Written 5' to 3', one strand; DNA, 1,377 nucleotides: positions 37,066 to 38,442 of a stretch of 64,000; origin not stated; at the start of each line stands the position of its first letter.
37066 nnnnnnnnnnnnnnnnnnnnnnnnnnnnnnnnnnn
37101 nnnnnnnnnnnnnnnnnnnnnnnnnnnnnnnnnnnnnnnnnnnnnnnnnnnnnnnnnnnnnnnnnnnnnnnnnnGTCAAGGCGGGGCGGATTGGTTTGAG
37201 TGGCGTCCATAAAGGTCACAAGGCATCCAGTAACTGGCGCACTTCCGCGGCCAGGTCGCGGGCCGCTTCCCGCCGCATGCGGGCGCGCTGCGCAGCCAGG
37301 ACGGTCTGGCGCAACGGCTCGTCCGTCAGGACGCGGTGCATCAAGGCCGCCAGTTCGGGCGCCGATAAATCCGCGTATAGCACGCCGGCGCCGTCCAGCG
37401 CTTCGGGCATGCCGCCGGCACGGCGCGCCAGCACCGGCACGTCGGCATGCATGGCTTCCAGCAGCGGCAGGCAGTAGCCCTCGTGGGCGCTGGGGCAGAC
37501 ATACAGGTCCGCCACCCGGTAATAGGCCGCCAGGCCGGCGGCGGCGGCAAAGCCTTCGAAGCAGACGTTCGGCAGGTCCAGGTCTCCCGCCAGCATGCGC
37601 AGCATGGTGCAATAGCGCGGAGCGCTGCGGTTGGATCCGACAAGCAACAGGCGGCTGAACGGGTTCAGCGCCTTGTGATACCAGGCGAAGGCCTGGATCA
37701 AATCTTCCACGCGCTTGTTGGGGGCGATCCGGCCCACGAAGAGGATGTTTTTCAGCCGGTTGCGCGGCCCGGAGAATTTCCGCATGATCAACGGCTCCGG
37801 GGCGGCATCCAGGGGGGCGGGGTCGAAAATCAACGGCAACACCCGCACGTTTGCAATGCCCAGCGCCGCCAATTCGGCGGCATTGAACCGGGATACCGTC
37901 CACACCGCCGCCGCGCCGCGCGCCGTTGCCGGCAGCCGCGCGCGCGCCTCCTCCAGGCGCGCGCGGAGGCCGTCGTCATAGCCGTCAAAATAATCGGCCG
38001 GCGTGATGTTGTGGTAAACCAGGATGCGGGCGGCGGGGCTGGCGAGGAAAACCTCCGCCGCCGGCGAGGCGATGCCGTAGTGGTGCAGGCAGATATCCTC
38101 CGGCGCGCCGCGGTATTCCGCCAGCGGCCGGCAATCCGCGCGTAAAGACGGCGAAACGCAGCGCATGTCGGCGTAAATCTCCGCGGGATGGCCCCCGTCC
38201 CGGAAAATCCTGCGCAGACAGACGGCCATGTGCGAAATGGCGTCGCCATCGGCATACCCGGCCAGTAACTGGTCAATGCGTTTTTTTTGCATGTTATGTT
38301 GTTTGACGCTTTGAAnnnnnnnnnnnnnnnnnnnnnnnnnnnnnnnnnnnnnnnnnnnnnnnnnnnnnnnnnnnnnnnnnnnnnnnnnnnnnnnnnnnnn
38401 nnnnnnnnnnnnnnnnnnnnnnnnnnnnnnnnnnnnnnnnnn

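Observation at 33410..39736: Envelope glycosylation cluster: DUF368(PopT-like) – hypothetical – GT4 – methyltransferase::epimerase fusion – ArnT/PMT-like GT39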

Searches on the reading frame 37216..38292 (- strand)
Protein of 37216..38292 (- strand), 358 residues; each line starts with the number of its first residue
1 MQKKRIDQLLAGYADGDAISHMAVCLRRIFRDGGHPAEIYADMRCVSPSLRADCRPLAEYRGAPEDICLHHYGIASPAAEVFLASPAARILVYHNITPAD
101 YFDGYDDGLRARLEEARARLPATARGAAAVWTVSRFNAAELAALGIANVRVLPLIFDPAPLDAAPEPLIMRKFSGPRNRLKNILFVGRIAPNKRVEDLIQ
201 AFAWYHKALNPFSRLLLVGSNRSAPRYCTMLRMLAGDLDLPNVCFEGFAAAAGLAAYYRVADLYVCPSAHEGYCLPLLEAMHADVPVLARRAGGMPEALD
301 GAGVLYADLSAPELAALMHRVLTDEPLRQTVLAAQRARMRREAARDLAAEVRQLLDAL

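Call 4: search_protein_families(library=pfam, max_evalue=0.01, proteins=[window:37219-38292:-])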
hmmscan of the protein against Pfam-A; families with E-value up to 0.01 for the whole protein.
seq(358 aa): 5 families
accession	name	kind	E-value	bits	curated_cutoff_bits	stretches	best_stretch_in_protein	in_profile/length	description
PF00534.26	Glycos_transf_1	-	1.8e-23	83.4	26.4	1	172-330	7-164/172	Glycosyl transferases group 1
PF13692.12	Glyco_trans_1_4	-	4.5e-23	82.5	27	1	181-324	2-142/142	Glycosyl transferases group 1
PF20706.3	GT4-conflict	-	7.6e-13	48.6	26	1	62-355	79-372/385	Family 4 Glycosyltransferase in conflict systems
PF13524.12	Glyco_trans_1_2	-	1.1e-05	25.9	25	1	214-342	16-132/144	Glycosyl transferase-like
PF13579.12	Glyco_trans_4_4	-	0.0029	18.4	29.7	1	63-153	71-156/158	Glycosyl transferase 4-like domain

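Call 5: search_protein_families(library=ncbifam, max_evalue=1, proteins=[window:37216-38292:-])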
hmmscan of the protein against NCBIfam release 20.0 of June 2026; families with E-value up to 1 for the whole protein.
window:37216-38292:- (358 aa): 29 families (the best 25 are shown)
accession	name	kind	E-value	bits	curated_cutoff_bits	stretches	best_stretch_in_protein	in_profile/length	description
NF053787.1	GlcN_PG_synth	equivalog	4.1e-14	52.2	480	1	129-355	146-353/361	N-acetylglucosaminyl phosphatidylglycerol synthase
TIGR04157.1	glyco_rSAM_CFB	subfamily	5.4e-14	52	400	1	182-300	229-340/406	TIGR04157 family glycosyltransferase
TIGR03999.1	thiol_BshA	equivalog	1.4e-13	50.5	273.7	1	180-340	199-354/375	N-acetyl-alpha-D-glucosaminyl L-malate synthase BshA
TIGR03449.1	mycothiol_MshA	equivalog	2.2e-13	49.9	462.5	1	181-333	221-378/406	D-inositol-3-phosphate glycosyltransferase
NF012028.0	PRK15484.1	subfamily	1.1e-12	47.8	618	1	144-335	158-355/380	lipopolysaccharide N-acetylglucosaminyltransferase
NF041876.1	EPS_EpsE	equivalog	2e-12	47.1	400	1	182-350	216-387/389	exopolysaccharide biosynthesis GT4 family glycosyltransferase EpsE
TIGR04047.1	MSMEG_0565_glyc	hypoth_equivalog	3.4e-12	46.1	259.85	1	182-340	195-356/373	MSMEG_0565 family glycosyltransferase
TIGR03088.1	stp2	hypoth_equivalog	8.7e-12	44.8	409.05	1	162-342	178-356/374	TIGR03088 family PEP-CTERM/XrtA system glycosyltransferase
TIGR02149.1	glgA_Coryne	subfamily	1.5e-10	40.8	302.4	1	181-344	205-375/391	glycogen synthase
NF049988.1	MGlcDAGSynMgs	equivalog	1.6e-09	37.7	400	1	184-293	217-322/398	alpha-monoglucosyldiacylglycerol synthase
NF038295.1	EPS_HpsP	equivalog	1.6e-09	37.3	550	1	151-294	180-321/388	hormogonium polysaccharide biosynthesis glycosyltransferase HpsP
NF038229.1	Glyco4_Geo_Pelo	equivalog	1.5e-08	34.1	400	1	119-346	102-323/338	GPMC system family 4 glycosyltransferase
NF047684.1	TeichurnBiosyTuaC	equivalog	1.6e-08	33.9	550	1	125-330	163-360/391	teichuronic acid biosynthesis protein TuaC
NF011726.0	PRK15179.1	equivalog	7e-06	24.6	733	1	132-338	464-675/694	Vi polysaccharide biosynthesis protein TviE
NF038255.1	exopoly_VpsD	equivalog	9.3e-06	24.7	300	1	188-308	211-333/381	VpsD family glycosyltransferase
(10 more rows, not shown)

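Call 52: find_homologous_proteins(query=window:37216-38292:-, max_evalue=1e-20)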
Query window:37216-38292:- (358 aa): 1244 proteins with E <= 1e-20 among 8000 candidates; the best 120 are listed.
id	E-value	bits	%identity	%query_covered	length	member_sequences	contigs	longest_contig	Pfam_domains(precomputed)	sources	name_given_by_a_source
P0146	1.7e-233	792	100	100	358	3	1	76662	PF00534.27,PF13524.13,PF20706.4,PF13692.13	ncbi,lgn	-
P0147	5.8e-193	659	84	100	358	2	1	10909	PF00534.27,PF20706.4,PF13692.13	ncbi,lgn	-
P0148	2.2e-192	657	84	100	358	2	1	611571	PF00534.27,PF20706.4,PF13692.13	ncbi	-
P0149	3.1e-181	620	78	100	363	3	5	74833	PF00534.27,PF20706.4,PF13692.13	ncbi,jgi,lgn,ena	ncbi:MAG: glycosyltransferase [Kiritimatiellia bacterium]|jgi:glycosyltransferase involved in cell w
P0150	6.4e-169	580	72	100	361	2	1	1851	PF00534.27,PF13524.13,PF20706.4,PF13692.13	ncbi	-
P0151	2.1e-153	529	68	99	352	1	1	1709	PF00534.27,PF13579.13,PF13692.13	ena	-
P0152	7.0e-153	527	69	98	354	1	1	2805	PF00534.27,PF13524.13,PF20706.4,PF13692.13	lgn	-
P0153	3.2e-152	525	68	98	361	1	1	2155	PF00534.27,PF13524.13,PF20706.4,PF13692.13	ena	-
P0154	1.4e-151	523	67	99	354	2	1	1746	PF00534.27,PF13579.13,PF13692.13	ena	-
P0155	2.0e-151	522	69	98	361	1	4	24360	PF00534.27,PF13579.13,PF20706.4,PF13692.13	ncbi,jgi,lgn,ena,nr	ncbi:MAG: glycosyltransferase [Verrucomicrobia bacterium]|nr:glycosyltransferase [Verrucomicrobiota 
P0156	3.2e-151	521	67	99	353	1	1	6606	PF00534.27,PF20706.4,PF13692.13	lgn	-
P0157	1.3e-150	519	67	99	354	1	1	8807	PF00534.27,PF20706.4,PF13692.13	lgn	-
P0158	1.3e-149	516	65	99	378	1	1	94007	PF00534.27,PF20706.4,PF13692.13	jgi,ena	-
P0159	2.5e-148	512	66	98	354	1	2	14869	PF00534.27,PF20706.4,PF13692.13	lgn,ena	-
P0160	1.3e-147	510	66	99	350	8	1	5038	PF00534.27,PF20706.4,PF13692.13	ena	-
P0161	5.5e-147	507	67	98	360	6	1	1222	PF00534.27,PF20706.4,PF13692.13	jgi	-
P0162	5.6e-147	507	69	98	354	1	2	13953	PF00534.27,PF13579.13,PF20706.4,PF13692.13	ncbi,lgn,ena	-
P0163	1.6e-146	506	69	98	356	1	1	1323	PF00534.27,PF20706.4,PF13692.13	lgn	-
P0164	3.5e-146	505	66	98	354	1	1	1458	PF00534.27,PF20706.4,PF13692.13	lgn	-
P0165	6.7e-146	504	68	98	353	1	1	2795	PF00534.27,PF13524.13,PF20706.4,PF13692.13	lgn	-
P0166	9.9e-146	503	66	98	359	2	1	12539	PF00534.27,PF13524.13,PF20706.4,PF13692.13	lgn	-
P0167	1.8e-145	503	65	98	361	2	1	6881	PF00534.27,PF13692.13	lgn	-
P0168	2.2e-145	502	66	98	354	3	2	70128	PF00534.27,PF13524.13,PF20706.4,PF13692.13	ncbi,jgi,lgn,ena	ncbi:MAG: glycosyltransferase [Kiritimatiellia bacterium]|jgi:glycosyltransferase involved in cell w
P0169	4.6e-145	501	67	98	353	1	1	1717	PF00534.27,PF20706.4,PF13692.13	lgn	-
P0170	1.3e-144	500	65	98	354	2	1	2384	PF00534.27,PF20706.4,PF13692.13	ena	-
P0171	1.6e-144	499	63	99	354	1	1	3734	PF00534.27,PF20706.4,PF13692.13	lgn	-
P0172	1.9e-144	499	64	98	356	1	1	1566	PF00534.27,PF13692.13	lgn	-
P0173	2.4e-144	499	66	98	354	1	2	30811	PF00534.27,PF20706.4,PF13692.13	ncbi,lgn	-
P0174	2.7e-144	499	64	99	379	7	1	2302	PF00534.27,PF20706.4,PF13692.13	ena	-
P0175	2.8e-144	499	64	99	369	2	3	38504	PF00534.27,PF20706.4,PF13692.13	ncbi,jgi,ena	-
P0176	3.8e-144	498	64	98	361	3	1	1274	PF00534.27,PF13692.13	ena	-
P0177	7.0e-144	497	65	98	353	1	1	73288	PF00534.27,PF20706.4,PF13692.13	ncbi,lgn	-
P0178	7.9e-144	497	64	98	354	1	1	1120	PF00534.27,PF20706.4,PF13692.13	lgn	-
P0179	1.4e-143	496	64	99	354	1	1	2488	PF00534.27,PF20706.4,PF13692.13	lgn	-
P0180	2.5e-143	495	66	98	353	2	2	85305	PF00534.27,PF20706.4,PF13692.13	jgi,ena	-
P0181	3.1e-143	495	65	99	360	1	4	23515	PF00534.27,PF20706.4,PF13692.13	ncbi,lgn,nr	ncbi:MAG: glycosyltransferase [Verrucomicrobia bacterium]|nr:glycosyltransferase [Verrucomicrobiota 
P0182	5.4e-143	494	64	99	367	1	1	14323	PF00534.27,PF13524.13,PF20706.4,PF13692.13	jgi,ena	-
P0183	5.6e-143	494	65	99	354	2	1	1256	PF00534.27,PF20706.4,PF13692.13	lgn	-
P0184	1.1e-142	493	63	98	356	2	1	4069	PF00534.27,PF20706.4,PF13692.13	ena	-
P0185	1.5e-142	493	65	98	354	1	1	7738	PF00534.27,PF20706.4,PF13692.13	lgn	-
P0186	2.1e-142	492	62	98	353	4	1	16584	PF00534.27,PF20706.4,PF13692.13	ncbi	-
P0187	2.2e-142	492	65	98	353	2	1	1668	PF00534.27,PF20706.4,PF13692.13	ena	-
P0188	2.3e-142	492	66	98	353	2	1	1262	PF00534.27,PF20706.4,PF13692.13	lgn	-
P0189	2.3e-142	492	65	91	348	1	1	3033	PF00534.27,PF20706.4,PF13692.13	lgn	-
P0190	3.5e-142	492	64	99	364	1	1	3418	PF00534.27,PF20706.4,PF13692.13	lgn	-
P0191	5.2e-142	491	65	98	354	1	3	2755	PF00534.27,PF20706.4,PF13692.13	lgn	-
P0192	5.3e-142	491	64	99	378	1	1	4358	PF00534.27,PF20706.4,PF13692.13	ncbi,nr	ncbi:MAG: glycosyltransferase [Kiritimatiellia bacterium]|nr:glycosyltransferase [Kiritimatiellia ba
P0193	7.3e-142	491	64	98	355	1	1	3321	PF00534.27,PF20706.4,PF13692.13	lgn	-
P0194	7.7e-142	491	66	98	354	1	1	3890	PF00534.27,PF20706.4,PF13692.13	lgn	-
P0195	1.7e-141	489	65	98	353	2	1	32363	PF00534.27,PF20706.4,PF13692.13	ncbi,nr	ncbi:MAG: glycosyltransferase [Kiritimatiellae bacterium]|nr:glycosyltransferase [Kiritimatiellia ba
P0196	3.0e-141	489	66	98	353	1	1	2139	PF00534.27,PF20706.4,PF13692.13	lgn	-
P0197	4.7e-141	488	63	99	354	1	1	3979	PF00534.27,PF20706.4,PF13692.13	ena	-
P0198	8.0e-141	487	64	98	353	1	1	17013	PF00534.27,PF20706.4,PF13692.13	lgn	-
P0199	1.8e-140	486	64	98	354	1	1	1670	PF00534.27,PF20706.4,PF13692.13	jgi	jgi:glycosyltransferase involved in cell wall biosynthesis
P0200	1.8e-140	486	64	98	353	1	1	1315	PF00534.27,PF20706.4,PF13692.13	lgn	-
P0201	3.2e-140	485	66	98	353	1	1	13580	PF00534.27,PF20706.4,PF13692.13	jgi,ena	-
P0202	3.5e-140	485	65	98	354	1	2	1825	PF00534.27,PF20706.4,PF13692.13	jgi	jgi:glycosyltransferase involved in cell wall biosynthesis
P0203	4.2e-140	485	64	99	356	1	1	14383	PF00534.27,PF20706.4,PF13692.13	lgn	-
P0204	4.8e-140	485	64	98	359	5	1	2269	PF00534.27,PF20706.4,PF13692.13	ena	-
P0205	1.1e-139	483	66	92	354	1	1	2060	PF00534.27,PF20706.4,PF13692.13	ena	-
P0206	1.3e-139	483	65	98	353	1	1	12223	PF00534.27,PF13524.13,PF20706.4,PF13692.13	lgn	-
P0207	1.4e-139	483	63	99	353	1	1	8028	PF00534.27,PF20706.4,PF13692.13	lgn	-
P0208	1.5e-139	483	66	97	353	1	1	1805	PF00534.27,PF20706.4,PF13692.13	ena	-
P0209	5.0e-139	481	64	98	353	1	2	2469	PF00534.27,PF20706.4,PF13692.13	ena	-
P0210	5.5e-139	481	65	98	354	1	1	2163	PF00534.27,PF20706.4,PF13692.13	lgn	-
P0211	7.7e-139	481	66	98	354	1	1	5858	PF00534.27,PF20706.4,PF13692.13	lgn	-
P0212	9.3e-139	480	65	98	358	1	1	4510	PF00534.27,PF13692.13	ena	-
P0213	9.8e-139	480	65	98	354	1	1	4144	PF00534.27,PF20706.4,PF13692.13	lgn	-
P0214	5.7e-138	478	64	98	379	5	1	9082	PF00534.27,PF20706.4,PF13692.13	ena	-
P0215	9.5e-138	477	62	99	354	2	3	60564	PF00534.27,PF20706.4,PF13692.13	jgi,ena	-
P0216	2.7e-137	476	63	99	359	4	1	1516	PF00534.27,PF20706.4,PF13692.13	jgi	jgi:glycosyltransferase involved in cell wall biosynthesis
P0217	3.2e-137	475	65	99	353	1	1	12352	PF00534.27,PF20706.4,PF13692.13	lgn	-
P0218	1.2e-136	474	65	98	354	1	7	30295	PF00534.27,PF20706.4,PF13692.13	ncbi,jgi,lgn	jgi:glycosyltransferase involved in cell wall biosynthesis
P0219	1.3e-136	473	64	98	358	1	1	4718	PF00534.27,PF20706.4,PF13692.13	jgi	jgi:glycosyltransferase involved in cell wall biosynthesis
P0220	1.7e-136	473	65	98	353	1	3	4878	PF00534.27,PF20706.4,PF13692.13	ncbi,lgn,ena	-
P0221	1.8e-136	473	65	98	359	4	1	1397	PF00534.27,PF20706.4,PF13692.13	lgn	-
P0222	2.1e-136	473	64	98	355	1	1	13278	PF00534.27,PF13579.13,PF20706.4,PF13692.13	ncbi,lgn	-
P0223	2.8e-136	472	60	98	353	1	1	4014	PF00534.27,PF20706.4,PF13692.13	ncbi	-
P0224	3.6e-136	472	61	99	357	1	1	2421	PF00534.27,PF20706.4,PF13692.13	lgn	-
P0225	5.2e-136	471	62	100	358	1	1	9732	PF00534.27,PF20706.4,PF13692.13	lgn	-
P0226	4.1e-135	468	62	92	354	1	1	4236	PF00534.27,PF20706.4,PF13692.13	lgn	-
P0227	6.4e-135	468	65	94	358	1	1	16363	PF00534.27,PF13579.13,PF20706.4,PF13692.13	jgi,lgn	jgi:glycosyltransferase involved in cell wall biosynthesis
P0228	1.2e-134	467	64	98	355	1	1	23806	PF00534.27,PF20706.4,PF13692.13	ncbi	-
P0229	1.2e-134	467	65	98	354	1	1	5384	PF00534.27,PF20706.4,PF13692.13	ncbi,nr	ncbi:MAG: glycosyltransferase [Lentisphaerae bacterium]|nr:glycosyltransferase [Lentisphaerota bacte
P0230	2.2e-134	466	61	98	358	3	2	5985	PF00534.27,PF20706.4,PF13692.13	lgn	-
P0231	3.7e-134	465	76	80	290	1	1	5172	PF00534.27,PF20706.4,PF13692.13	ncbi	ncbi:MAG: glycosyltransferase [Kiritimatiellia bacterium]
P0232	5.9e-134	465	58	100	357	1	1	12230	PF00534.27,PF20706.4,PF13692.13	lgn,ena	-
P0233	4.3e-133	462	60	98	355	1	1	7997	PF00534.27,PF20706.4,PF13692.13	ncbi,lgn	-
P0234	5.0e-133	462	61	98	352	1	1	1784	PF00534.27,PF20706.4,PF13692.13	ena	-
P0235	5.7e-133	461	63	98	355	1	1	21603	PF00534.27,PF20706.4,PF13692.13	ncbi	-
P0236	6.9e-133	461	60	99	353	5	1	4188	PF00534.27,PF13524.13,PF20706.4,PF13692.13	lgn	-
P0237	6.5e-132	458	60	99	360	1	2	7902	PF00534.27,PF13439.13,PF20706.4,PF13692.13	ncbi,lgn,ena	-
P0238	8.3e-132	458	60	99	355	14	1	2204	PF00534.27,PF20706.4,PF13692.13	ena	-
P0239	4.7e-131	455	60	98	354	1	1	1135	PF00534.27,PF20706.4,PF13692.13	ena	-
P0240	5.0e-131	455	59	100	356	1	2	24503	PF00534.27,PF20706.4,PF13692.13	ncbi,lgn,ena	-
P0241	6.1e-131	455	60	99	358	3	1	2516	PF00534.27,PF20706.4,PF13692.13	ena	-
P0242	7.2e-131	454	61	99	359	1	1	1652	PF00534.27,PF20706.4,PF13692.13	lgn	-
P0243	7.9e-131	454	62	99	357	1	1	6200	PF00534.27,PF20706.4,PF13692.13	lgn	-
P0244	1.1e-130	454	60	99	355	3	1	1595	PF00534.27,PF20706.4,PF13692.13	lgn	-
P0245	1.7e-130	453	59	100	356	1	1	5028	PF00534.27,PF20706.4,PF13692.13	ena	-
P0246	2.5e-130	453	60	98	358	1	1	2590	PF00534.27,PF20706.4,PF13692.13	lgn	-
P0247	4.2e-130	452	61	99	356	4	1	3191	PF00534.27,PF20706.4,PF13692.13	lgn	-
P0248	7.7e-130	451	61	97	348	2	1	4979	PF00534.27,PF20706.4,PF13692.13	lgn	-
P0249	9.3e-130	451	61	99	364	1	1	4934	PF00534.27,PF20706.4,PF13692.13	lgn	-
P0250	1.1e-129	451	59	98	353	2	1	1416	PF00534.27,PF13524.13,PF20706.4,PF13692.13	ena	-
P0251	1.4e-129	450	59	98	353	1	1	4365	PF00534.27,PF20706.4,PF13692.13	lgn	-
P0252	1.5e-129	450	60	98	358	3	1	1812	PF00534.27,PF13524.13,PF13439.13,PF20706.4,PF13692.13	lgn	-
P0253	1.5e-129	450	59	99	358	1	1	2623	PF00534.27,PF20706.4,PF13692.13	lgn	-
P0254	1.6e-129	450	58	100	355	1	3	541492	PF00534.27,PF13524.13,PF20706.4,PF13692.13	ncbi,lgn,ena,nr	ncbi:MAG TPA: glycosyltransferase [Kiritimatiellia bacterium]|nr:glycosyltransferase [Kiritimatielli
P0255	1.8e-129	450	57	99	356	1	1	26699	PF00534.27,PF20706.4,PF13692.13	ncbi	ncbi:MAG: glycosyltransferase [bacterium]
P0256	1.8e-129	450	59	99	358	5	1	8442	PF00534.27,PF13524.13,PF20706.4,PF13692.13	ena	-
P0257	3.4e-129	449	60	99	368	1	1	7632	PF00534.27,PF13524.13,PF20706.4,PF13692.13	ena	-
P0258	3.5e-129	449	58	99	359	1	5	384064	PF00534.27,PF13439.13,PF20706.4,PF13692.13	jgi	jgi:glycosyltransferase involved in cell wall biosynthesis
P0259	3.7e-129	449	59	98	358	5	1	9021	PF00534.27,PF20706.4,PF13692.13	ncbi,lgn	-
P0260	4.4e-129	449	60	99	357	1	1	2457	PF00534.27,PF20706.4,PF13692.13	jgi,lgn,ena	-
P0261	8.0e-129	448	60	99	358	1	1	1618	PF00534.27,PF20706.4,PF13692.13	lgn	-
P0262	2.5e-128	446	57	100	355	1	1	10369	PF00534.27,PF13524.13,PF20706.4,PF13692.13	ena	-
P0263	3.4e-128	446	58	99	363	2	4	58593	PF00534.27,PF13692.13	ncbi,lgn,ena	-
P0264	3.9e-128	446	56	99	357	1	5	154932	PF00534.27,PF20706.4,PF13692.13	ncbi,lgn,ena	-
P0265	4.6e-128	445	59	99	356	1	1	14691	PF00534.27,PF20706.4,PF13692.13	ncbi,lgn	-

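Call 53: find_encoding_contigs(protein=P0254, flank=9000, max_places=1)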
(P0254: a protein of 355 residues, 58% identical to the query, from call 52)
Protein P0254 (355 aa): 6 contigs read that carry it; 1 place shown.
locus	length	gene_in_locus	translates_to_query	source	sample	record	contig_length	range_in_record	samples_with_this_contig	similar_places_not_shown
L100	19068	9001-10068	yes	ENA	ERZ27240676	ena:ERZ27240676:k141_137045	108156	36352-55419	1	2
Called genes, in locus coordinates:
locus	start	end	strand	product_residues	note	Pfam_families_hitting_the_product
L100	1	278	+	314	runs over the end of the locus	PF01261:AP_endonuc_2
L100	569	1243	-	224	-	PF00149:Metallophos, PF12850:Metallophos_2 (weak)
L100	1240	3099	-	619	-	PF08269:dCache_2, PF17200:sCache_2, PF17201:Cache_3-Cache_2, PF03445:DUF294, PF10335:DUF294_C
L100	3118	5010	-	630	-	PF00474:SSF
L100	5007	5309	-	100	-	PF04341:DUF485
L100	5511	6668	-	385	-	PF01966:HD, PF13286:HD_assoc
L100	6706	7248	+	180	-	PF00293:NUDIX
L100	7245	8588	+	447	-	PF03631:Virul_fac_BrkB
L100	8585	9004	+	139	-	-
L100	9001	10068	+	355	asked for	PF20706:GT4-conflict, PF00534:Glycos_transf_1, PF13692:Glyco_trans_1_4, PF13524:Glyco_trans_1_2 (weak)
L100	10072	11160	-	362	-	PF02646:RmuC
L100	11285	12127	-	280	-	PF00582:Usp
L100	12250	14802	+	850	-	PF13491:FtsK_4TM, PF17854:FtsK_alpha, PF01580:FtsK_SpoIIIE, PF09397:FtsK_gamma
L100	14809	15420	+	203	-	PF13413:HTH_25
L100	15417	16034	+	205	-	PF01066:CDP-OH_P_transf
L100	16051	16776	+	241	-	PF01618:MotA_ExbB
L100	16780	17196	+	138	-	PF02472:ExbD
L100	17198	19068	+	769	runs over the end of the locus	PF07719:TPR_2 (faint), PF09976:TPR_21 (faint), PF13424:TPR_12 (faint), PF13428:TPR_14 (faint), PF13432:TPR_16 (faint), PF13174:TPR_6 (faint), PF13181:TPR_8 (faint), PF12895:ANAPC3 (faint), +2 more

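Call 54: find_encoding_contigs(protein=P0258, flank=9000, max_places=1)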
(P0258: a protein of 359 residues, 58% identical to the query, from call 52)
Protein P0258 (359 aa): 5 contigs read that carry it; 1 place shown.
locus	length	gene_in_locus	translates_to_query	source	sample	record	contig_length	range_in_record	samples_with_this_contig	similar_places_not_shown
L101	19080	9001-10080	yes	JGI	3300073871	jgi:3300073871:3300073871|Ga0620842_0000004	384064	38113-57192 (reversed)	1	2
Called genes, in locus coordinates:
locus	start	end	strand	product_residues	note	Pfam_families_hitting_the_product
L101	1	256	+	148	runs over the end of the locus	PF01281:Ribosomal_L9_N, PF03948:Ribosomal_L9_C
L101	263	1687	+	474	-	PF00772:DnaB, PF03796:DnaB_C, PF13481:AAA_25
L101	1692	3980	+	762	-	PF08479:POTRA_2 (faint), PF07244:POTRA, PF01103:Omp85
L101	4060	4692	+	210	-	PF03938:OmpH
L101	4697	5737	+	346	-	PF04613:LpxD, PF25084:LbH_EIF2B (weak), PF25087:GMPPB_C (weak), PF14602:Hexapep_2 (faint), PF00132:Hexapep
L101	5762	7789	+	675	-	PF03706:LPG_synthase_TM, PF07676:PD40 (faint), PF26549:Tricorn_N (weak)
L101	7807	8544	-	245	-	PF13489:Methyltransf_23 (weak), PF13649:Methyltransf_25, PF13847:Methyltransf_31 (weak), PF08241:Methyltransf_11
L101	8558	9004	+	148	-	-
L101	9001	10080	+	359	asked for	PF20706:GT4-conflict (weak), PF13439:Glyco_transf_4 (faint), PF00534:Glycos_transf_1, PF13692:Glyco_trans_1_4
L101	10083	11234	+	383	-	PF00535:Glycos_transf_2, PF26629:GT2_TM_C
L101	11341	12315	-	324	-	PF00356:LacI, PF00532:Peripla_BP_1, PF13377:Peripla_BP_3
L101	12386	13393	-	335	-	PF00356:LacI, PF00532:Peripla_BP_1, PF13377:Peripla_BP_3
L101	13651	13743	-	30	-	-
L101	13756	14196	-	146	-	-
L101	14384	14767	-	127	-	PF04138:GtrA_DPMS_TM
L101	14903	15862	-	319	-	PF00535:Glycos_transf_2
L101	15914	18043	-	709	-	PF00058:Ldl_recept_b (faint)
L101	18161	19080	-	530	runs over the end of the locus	-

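Call 84: search_protein_families(library=padloc, max_evalue=0.001, proteins=[window:37216-38292:-])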
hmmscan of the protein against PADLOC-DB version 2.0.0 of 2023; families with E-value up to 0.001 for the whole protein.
window:37216-38292:- (358 aa): 0 families
